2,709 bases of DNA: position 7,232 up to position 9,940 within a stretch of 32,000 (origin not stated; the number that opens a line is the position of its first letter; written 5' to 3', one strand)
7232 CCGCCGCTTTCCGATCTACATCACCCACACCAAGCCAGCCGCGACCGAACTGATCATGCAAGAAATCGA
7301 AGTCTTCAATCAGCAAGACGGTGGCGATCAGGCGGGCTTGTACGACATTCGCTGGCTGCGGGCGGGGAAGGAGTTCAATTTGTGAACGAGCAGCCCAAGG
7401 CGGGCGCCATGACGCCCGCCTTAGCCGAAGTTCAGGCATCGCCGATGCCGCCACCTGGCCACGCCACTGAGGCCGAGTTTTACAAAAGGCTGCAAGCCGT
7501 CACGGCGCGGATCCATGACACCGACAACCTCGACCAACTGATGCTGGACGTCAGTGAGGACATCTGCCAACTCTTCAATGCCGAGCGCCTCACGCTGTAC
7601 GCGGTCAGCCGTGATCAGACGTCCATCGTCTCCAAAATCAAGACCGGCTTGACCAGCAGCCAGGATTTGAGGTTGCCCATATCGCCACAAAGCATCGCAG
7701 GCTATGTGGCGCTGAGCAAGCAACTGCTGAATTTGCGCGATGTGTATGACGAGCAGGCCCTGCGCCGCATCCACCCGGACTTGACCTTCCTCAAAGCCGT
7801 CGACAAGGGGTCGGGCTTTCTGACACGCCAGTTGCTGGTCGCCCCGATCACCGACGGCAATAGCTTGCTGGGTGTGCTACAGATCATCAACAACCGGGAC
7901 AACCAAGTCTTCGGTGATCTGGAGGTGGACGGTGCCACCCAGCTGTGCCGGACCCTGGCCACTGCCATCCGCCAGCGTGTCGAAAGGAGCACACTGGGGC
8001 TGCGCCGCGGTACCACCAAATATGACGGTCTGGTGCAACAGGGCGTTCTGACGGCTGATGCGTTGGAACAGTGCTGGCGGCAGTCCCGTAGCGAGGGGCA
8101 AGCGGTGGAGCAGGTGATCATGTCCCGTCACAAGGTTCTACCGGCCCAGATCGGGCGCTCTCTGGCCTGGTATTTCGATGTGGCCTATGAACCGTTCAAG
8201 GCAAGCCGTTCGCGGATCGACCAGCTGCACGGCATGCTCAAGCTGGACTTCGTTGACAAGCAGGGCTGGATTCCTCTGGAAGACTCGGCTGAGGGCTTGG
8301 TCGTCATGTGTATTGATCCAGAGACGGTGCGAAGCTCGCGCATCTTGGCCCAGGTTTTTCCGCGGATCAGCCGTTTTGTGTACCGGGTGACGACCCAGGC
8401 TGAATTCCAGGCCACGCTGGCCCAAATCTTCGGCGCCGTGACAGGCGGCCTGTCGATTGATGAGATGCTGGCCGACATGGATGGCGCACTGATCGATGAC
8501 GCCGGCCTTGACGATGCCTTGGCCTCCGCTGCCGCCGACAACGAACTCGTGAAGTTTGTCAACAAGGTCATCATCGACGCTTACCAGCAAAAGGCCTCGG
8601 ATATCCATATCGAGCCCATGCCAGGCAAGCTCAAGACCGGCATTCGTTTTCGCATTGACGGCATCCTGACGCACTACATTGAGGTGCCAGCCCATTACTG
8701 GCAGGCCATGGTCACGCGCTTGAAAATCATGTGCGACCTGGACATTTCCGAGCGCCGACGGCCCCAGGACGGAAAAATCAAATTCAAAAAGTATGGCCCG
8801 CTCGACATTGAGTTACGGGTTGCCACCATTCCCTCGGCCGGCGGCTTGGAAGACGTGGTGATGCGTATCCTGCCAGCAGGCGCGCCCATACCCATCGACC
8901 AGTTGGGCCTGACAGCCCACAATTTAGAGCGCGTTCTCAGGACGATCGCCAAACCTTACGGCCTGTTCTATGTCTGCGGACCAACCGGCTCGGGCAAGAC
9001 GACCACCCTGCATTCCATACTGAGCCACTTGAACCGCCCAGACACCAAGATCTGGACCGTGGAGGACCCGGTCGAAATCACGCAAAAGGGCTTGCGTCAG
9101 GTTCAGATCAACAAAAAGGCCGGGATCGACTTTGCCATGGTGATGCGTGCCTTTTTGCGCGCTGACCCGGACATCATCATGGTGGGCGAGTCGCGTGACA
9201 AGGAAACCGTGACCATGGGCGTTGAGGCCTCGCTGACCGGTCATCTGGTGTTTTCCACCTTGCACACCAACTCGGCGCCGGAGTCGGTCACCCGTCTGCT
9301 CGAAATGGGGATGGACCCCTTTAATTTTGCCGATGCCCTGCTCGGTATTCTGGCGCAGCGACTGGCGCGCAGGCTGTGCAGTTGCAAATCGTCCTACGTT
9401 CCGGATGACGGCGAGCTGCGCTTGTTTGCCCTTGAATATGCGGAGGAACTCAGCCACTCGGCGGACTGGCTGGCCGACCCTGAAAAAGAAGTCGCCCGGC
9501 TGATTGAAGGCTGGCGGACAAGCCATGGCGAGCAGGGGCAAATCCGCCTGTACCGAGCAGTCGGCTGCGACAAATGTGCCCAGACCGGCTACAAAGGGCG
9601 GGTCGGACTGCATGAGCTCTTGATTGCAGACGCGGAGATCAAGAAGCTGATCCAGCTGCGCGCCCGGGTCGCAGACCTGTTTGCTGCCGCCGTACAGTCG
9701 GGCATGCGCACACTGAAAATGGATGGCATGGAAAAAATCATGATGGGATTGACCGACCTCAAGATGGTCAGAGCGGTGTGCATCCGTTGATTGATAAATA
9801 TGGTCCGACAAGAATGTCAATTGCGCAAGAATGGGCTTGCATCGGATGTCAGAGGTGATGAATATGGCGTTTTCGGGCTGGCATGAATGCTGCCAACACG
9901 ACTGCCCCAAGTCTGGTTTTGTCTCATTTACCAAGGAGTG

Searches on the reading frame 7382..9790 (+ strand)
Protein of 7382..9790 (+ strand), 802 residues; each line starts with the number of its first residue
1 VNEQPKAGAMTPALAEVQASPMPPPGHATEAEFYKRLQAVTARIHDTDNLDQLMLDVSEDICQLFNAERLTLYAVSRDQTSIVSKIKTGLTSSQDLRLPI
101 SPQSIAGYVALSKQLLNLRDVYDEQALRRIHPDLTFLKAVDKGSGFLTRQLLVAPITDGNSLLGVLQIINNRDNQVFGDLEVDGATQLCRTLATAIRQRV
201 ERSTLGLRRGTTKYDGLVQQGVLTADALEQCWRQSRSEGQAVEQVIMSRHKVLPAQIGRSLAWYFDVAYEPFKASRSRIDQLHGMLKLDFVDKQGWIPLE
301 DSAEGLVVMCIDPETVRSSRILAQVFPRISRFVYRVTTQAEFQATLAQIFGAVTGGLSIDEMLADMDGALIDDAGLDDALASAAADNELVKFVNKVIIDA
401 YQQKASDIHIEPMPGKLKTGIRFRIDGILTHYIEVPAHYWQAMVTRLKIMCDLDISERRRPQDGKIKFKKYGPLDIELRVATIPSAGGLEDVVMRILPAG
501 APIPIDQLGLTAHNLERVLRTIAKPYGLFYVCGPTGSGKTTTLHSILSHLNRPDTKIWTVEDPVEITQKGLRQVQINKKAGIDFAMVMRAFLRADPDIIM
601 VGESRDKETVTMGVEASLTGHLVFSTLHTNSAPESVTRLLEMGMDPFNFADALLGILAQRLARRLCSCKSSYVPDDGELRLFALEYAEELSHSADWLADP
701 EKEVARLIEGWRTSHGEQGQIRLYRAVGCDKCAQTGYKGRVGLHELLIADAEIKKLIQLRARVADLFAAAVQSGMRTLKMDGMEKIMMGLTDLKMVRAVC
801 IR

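Call 13: search_protein_families(library=pfam, proteins=[window:7382-9790:+], max_evalue=0.001)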
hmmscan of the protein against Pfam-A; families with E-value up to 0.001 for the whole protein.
window:7382-9790:+ (802 aa): 6 families
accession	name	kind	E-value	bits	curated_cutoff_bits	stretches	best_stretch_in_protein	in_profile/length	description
PF00437.27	T2SSE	-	4.2e-113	378.2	24.9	1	385-796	4-368/370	Type II/IV secretion system protein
PF01590.32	GAF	-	1.9e-10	41.8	22.4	1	50-196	2-133/133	GAF domain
PF05157.20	MshEN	-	4.5e-06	27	23.1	1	272-352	11-86/90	MshEN domain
PF13185.12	GAF_2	-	8.4e-06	26.5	28.6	1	48-196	2-135/136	GAF domain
PF13401.12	AAA_22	-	7.2e-05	23.6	27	1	527-573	6-52/130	AAA domain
PF13492.12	GAF_3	-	0.0002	22.2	27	1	49-197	1-128/129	GAF domain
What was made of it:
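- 7382..9790 (+): Context: GAF-MshEN-PilB extension ATPase (802 aa). Call 13 (Pfam).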

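Call 24: find_homologous_proteins(query=window:7382-9790:+, max_evalue=1e-20)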
Query window:7382-9790:+ (802 aa): 8000 proteins with E <= 1e-20 among 8000 candidates; the best 120 are listed.
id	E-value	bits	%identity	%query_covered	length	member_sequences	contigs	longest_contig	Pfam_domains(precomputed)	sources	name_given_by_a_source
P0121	0.0e+0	1800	100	100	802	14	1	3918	PF05157.21,PF13185.13,PF00437.27,PF01590.33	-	-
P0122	0.0e+0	1597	89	100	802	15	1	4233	PF13185.13,PF00437.27,PF01590.33,PF13492.13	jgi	jgi:type II secretory ATPase GspE/PulE/Tfp pilus assembly ATPase PilB-like protein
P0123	0.0e+0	1583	87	100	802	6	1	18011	PF05157.21,PF13185.13,PF00437.27,PF01590.33,PF13492.13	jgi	-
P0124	0.0e+0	1407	79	99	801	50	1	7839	PF05157.21,PF00437.27,PF01590.33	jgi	jgi:type II secretory ATPase GspE/PulE/Tfp pilus assembly ATPase PilB-like protein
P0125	0.0e+0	1391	77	100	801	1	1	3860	PF05157.21,PF00437.27,PF01590.33,PF13492.13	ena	-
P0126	0.0e+0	1387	77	100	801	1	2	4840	PF05157.21,PF00437.27,PF01590.33,PF13492.13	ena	-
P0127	0.0e+0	1387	78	99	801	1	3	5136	PF05157.21,PF00437.27,PF01590.33,PF13492.13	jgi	jgi:type II secretory ATPase GspE/PulE/Tfp pilus assembly ATPase PilB-like protein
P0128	0.0e+0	1386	77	100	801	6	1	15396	PF05157.21,PF00437.27,PF01590.33,PF13492.13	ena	-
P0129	0.0e+0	1384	77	100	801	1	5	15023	PF05157.21,PF00437.27,PF01590.33,PF13492.13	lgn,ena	-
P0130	0.0e+0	1383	77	100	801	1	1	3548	PF05157.21,PF00437.27,PF01590.33,PF13492.13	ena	-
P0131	0.0e+0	1379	77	99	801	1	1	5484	PF05157.21,PF00437.27,PF01590.33,PF13492.13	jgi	jgi:type II secretory ATPase GspE/PulE/Tfp pilus assembly ATPase PilB-like protein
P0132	0.0e+0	1376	76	100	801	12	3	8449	PF05157.21,PF00437.27,PF01590.33,PF13492.13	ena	-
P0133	0.0e+0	1374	77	100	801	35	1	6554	PF05157.21,PF00437.27,PF01590.33,PF13492.13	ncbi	-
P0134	0.0e+0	1359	75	100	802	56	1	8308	PF05157.21,PF00437.27,PF01590.33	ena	-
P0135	0.0e+0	1354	74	99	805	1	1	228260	PF05157.21,PF13185.13,PF00437.27,PF01590.33,PF13492.13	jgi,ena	-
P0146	0.0e+0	1334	75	97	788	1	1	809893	PF05157.21,PF00437.27,PF01590.33,PF13492.13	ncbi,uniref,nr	ncbi:MAG: Flp pilus assembly complex ATPase component TadA [Rhodoferax sp.]|uniref:GspE/PulE family 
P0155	0.0e+0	1329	74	98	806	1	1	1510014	PF05157.21,PF13185.13,PF00437.27,PF01590.33,PF13492.13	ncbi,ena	-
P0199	0.0e+0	1319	73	98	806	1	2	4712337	PF05157.21,PF13185.13,PF00437.27,PF01590.33,PF13492.13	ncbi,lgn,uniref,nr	ncbi:putative GAF sensor protein [Rhodoferax ferrireducens T118]|uniref:Putative GAF sensor protein 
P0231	0.0e+0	1315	72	100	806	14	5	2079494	PF05157.21,PF13185.13,PF00437.27,PF01590.33,PF13492.13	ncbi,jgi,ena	jgi:type II secretory ATPase GspE/PulE/Tfp pilus assembly ATPase PilB-like protein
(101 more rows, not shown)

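Call 25: find_encoding_contigs(protein=P0199, flank=10000, max_places=1)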
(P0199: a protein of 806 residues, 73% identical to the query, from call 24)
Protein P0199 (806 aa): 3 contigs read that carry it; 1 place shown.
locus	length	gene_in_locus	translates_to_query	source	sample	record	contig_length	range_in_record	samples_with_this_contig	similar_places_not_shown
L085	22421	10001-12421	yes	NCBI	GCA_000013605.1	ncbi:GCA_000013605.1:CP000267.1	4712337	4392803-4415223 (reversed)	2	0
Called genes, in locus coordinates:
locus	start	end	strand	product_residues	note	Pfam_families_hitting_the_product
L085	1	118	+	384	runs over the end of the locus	PF00154:RecA_N, PF08423:Rad51, PF06745:ATPase, PF13481:AAA_25 (faint), PF27531:MT3502_N, PF01637:ATPase_2 (weak), PF21096:RecA_C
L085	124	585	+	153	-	PF21982:RecX_HTH1, PF02631:RecX_HTH2 (weak), PF21981:RecX_HTH3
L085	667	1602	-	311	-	PF22698:Semialdhyde_dhC_1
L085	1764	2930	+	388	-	PF08442:ATP-grasp_2, PF13549:ATP-grasp_5, PF24948:Citrate_synth_N, PF00549:Ligase_CoA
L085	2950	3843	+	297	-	PF02629:CoA_binding, PF13607:Succ_CoA_lig, PF00549:Ligase_CoA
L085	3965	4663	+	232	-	PF03741:TerC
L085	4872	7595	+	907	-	PF05226:CHASE2, PF00069:Pkinase, PF07714:PK_Tyr_Ser-Thr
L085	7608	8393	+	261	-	PF00481:PP2C (faint), PF13672:PP2C_2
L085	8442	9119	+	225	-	PF16697:Yop-YscD_cpl, PF00498:FHA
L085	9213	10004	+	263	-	PF23023:Anti-Pycsar_Apyc1 (weak), PF00753:Lactamase_B, PF12706:Lactamase_B_2, PF02112:PDEase_II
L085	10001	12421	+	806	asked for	PF13185:GAF_2 (faint), PF01590:GAF, PF13492:GAF_3, PF05157:MshEN, PF00437:T2SSE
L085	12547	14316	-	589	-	PF12729:4HB_MCP_1, PF00015:MCPsignal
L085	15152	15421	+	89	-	PF04359:DUF493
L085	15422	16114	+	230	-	PF21948:LplA-B_cat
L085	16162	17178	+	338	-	PF04055:Radical_SAM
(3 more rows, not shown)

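Call 26: find_encoding_contigs(protein=P0231, flank=10000, max_places=1)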
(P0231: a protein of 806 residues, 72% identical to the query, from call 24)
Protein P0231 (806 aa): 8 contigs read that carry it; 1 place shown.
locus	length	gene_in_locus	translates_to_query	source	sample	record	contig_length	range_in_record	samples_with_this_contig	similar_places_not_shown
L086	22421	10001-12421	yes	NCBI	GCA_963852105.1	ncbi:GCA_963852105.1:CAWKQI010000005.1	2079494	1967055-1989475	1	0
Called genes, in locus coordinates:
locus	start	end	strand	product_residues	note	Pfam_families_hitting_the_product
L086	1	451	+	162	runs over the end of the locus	PF21982:RecX_HTH1 (weak), PF02631:RecX_HTH2 (weak), PF21981:RecX_HTH3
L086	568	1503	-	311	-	PF01118:Semialdhyde_dh (faint), PF22698:Semialdhyde_dhC_1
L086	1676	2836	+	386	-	PF08442:ATP-grasp_2, PF13549:ATP-grasp_5, PF24948:Citrate_synth_N, PF00549:Ligase_CoA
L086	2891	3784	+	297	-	PF02629:CoA_binding, PF13607:Succ_CoA_lig, PF00549:Ligase_CoA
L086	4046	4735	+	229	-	PF03741:TerC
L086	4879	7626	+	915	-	PF05226:CHASE2, PF00069:Pkinase, PF07714:PK_Tyr_Ser-Thr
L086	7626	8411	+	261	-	PF00481:PP2C (faint), PF13672:PP2C_2, PF07228:SpoIIE (weak)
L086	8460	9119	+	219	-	PF16697:Yop-YscD_cpl, PF00498:FHA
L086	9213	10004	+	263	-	PF23023:Anti-Pycsar_Apyc1, PF00753:Lactamase_B, PF12706:Lactamase_B_2, PF02112:PDEase_II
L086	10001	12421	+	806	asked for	PF13185:GAF_2 (weak), PF01590:GAF, PF13492:GAF_3 (weak), PF05157:MshEN, PF00437:T2SSE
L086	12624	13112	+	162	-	PF07963:N_methyl, PF00114:Pilin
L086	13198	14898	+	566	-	PF15864:PglL_A, PF04932:Wzy_C, PF11846:Wzy_C_2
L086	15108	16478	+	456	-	PF15864:PglL_A, PF04932:Wzy_C, PF11846:Wzy_C_2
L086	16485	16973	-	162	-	PF01967:MoaC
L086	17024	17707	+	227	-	-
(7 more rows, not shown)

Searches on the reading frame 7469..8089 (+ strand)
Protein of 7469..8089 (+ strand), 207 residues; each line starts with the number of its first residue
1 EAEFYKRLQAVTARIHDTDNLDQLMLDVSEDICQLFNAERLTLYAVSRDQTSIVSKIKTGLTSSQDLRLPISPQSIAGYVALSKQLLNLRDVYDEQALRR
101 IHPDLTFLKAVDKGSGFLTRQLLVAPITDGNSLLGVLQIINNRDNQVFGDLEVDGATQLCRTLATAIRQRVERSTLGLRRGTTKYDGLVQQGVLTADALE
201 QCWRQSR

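Call 29: search_solved_structures(query=window:7469-7996:+, max_evalue=1, show_alignments=3)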
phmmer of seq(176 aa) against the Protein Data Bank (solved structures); distinct sequences matched with E-value up to 1: 21.
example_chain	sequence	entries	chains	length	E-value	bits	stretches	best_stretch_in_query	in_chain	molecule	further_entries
1ykd_A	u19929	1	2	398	6.8e-21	78.1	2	10-146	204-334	adenylate cyclase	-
1mc0_A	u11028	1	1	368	2.8e-12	50.1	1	17-159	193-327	3',5'-cyclic nucleotide phosphodiesterase 2A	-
3ibj_A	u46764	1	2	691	8.4e-12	48.6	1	17-159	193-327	cGMP-dependent 3',5'-cyclic phosphodiesterase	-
9lrn_A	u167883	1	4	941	2.3e-11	47.2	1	17-159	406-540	cGMP-dependent 3',5'-cyclic phosphodiesterase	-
3jab_B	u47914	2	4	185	4.7e-11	46.1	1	16-159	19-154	GafB domain of phosphodiesterase 2A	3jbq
4mcw_A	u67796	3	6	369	3.5e-07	33.6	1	13-155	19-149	Metal dependent phosphohydrolase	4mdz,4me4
2zmf_A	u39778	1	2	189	4.7e-06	29.9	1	30-152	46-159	cAMP and cAMP-inhibited cGMP 3',5'-cyclic phosphodiesterase 10A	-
10oz_A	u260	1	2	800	0.00015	25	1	68-149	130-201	cGMP-specific 3',5'-cyclic phosphodiesterase PDE5-PDE6 chimera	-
6mzb_B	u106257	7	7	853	0.00032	24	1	16-150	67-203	Rod cGMP-specific 3',5'-cyclic phosphodiesterase subunit beta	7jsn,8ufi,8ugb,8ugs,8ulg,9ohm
6mzb_A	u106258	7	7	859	0.00037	23.7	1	64-149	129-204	Rod cGMP-specific 3',5'-cyclic phosphodiesterase subunit alpha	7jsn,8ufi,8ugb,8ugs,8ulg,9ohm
6x88_A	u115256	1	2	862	0.0019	21.4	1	53-148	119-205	Cone cGMP-specific 3',5'-cyclic phosphodiesterase subunit alpha'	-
3dba_A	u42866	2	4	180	0.002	21.3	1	51-148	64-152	Cone cGMP-specific 3',5'-cyclic phosphodiesterase subunit alpha' | GafA domain of cone phosphodiesterase 6C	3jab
3jbq_1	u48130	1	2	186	0.0023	21.2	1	51-148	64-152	GafA domain of cone phosphodiesterase 6C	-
3lfv_A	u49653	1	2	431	0.0042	20.3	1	63-145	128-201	cGMP-specific 3',5'-cyclic phosphodiesterase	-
3mf0_A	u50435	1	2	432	0.0043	20.3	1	63-145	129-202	cGMP-specific 3',5'-cyclic phosphodiesterase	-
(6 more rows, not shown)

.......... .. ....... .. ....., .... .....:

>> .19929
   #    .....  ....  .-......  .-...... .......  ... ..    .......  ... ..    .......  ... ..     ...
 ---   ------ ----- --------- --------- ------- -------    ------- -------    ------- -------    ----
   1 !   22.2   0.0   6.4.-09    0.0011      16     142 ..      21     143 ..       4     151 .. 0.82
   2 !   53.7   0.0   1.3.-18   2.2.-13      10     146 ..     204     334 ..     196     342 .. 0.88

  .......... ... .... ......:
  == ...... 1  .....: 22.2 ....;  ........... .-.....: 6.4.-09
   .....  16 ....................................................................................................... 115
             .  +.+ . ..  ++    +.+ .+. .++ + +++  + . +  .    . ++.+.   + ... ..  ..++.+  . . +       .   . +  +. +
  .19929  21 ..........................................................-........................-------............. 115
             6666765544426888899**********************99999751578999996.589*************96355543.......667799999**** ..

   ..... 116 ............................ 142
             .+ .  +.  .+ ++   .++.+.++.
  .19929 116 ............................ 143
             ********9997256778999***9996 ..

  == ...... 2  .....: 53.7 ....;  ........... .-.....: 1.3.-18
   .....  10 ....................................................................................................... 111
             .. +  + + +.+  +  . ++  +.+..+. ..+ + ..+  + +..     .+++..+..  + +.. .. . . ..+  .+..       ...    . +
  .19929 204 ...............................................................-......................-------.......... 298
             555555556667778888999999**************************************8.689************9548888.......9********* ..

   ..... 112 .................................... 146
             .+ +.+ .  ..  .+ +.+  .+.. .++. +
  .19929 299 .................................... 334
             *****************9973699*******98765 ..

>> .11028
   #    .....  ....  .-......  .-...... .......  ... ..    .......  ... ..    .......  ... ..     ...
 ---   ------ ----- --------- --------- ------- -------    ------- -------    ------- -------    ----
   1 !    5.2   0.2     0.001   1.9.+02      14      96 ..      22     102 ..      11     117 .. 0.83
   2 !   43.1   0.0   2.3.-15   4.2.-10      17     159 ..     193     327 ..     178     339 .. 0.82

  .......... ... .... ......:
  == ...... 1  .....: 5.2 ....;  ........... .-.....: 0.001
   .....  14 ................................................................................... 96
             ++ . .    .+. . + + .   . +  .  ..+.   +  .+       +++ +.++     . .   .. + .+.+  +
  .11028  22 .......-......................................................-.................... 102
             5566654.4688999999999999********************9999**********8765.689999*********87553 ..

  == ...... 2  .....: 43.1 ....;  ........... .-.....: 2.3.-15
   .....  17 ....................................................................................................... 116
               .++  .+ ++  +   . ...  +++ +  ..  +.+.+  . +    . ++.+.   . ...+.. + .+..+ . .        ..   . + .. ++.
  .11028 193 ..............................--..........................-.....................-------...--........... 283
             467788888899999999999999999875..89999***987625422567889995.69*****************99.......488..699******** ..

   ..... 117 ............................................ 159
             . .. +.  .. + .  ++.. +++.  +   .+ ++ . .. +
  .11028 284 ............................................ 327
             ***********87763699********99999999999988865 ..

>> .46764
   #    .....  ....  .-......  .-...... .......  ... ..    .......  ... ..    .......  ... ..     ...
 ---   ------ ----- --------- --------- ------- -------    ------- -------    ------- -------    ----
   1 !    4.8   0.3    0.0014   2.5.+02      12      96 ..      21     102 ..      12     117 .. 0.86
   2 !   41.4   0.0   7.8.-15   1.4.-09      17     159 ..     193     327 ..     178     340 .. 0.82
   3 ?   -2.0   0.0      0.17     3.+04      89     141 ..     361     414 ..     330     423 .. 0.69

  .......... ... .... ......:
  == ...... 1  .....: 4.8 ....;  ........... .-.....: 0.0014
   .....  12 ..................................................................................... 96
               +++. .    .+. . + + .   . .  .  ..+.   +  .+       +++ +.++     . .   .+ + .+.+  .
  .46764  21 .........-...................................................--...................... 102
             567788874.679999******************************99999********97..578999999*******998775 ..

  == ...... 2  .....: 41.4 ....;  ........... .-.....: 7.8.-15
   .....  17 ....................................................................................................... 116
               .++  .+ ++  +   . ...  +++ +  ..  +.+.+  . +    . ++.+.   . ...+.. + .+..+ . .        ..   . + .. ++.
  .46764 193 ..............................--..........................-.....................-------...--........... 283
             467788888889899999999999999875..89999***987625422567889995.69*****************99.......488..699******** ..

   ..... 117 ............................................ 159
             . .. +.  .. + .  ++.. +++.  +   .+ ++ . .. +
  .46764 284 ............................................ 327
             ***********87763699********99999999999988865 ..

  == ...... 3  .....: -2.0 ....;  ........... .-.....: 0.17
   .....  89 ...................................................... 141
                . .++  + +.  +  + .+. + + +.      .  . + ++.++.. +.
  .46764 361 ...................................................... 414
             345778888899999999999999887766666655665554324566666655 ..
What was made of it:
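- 7382..9790 (+): The best solved relatives of the GAF domain are the CyaB2 cAMP-binding GAF (1ykd, E 7e-21) and PDE2A GAF-B (1mc0) (call 29).
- On cNMP-binding GAF domains (for the PilB N-terminus, context only): Most of the remaining hits are cyclic-nucleotide phosphodiesterase GAF domains (call 29).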

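Call 35: find_homologous_proteins(query=window:7469-8089:+, max_evalue=0.00001)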
Query seq(207 aa) (207 aa): 195 proteins with E <= 0.00001 among 642 candidates; the best 120 are listed.
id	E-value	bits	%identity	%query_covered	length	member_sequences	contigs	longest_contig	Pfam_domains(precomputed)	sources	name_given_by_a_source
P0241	1.9e-124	430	98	100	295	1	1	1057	PF13185.13,PF01590.33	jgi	jgi:GAF domain-containing protein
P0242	5.6e-85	302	68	100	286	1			PF13185.13,PF01590.33,PF13492.13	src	-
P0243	6.4e-84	298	66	100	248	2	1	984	PF13185.13,PF01590.33,PF13492.13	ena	-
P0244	1.2e-83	297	64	100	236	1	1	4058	PF13185.13,PF01590.33,PF13492.13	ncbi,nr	ncbi:MAG: GAF domain-containing protein, partial [Rhodoferax sp.]|nr:GAF domain-containing protein [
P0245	4.6e-83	296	66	100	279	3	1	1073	PF13185.13,PF01590.33,PF13492.13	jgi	-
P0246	5.9e-83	295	63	100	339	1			PF13185.13,PF01590.33,PF13492.13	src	-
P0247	8.5e-83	295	65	100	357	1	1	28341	PF05157.21,PF01590.33,PF13492.13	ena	-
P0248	1.0e-82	294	65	100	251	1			PF13185.13,PF01590.33,PF13492.13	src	-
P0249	1.2e-82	294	64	100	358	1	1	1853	PF13185.13,PF01590.33,PF13492.13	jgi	-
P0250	2.9e-82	293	65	100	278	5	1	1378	PF13185.13,PF01590.33,PF13492.13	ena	-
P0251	3.5e-82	293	63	100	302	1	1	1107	PF13185.13,PF01590.33,PF13492.13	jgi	jgi:hypothetical protein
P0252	5.2e-82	292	65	100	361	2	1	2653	PF13185.13,PF01590.33,PF13492.13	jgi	jgi:hypothetical protein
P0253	7.7e-82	292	65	100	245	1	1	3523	PF13185.13,PF01590.33,PF13492.13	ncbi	ncbi:MAG: GAF domain-containing protein, partial [Ramlibacter sp.]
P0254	1.2e-81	291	65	100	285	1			PF01590.33,PF13492.13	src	-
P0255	1.8e-81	290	64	100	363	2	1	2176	PF05157.21,PF13185.13,PF01590.33,PF13492.13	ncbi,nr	ncbi:MAG TPA: GAF domain-containing protein, partial [Ramlibacter sp.]|nr:GAF domain-containing prot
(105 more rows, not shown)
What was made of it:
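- Tried and rejected: Names seen were Rhodoferax, Ramlibacter, Curvibacter, Brachymonas, Polaromonas and Rhodocyclaceae (call 35).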
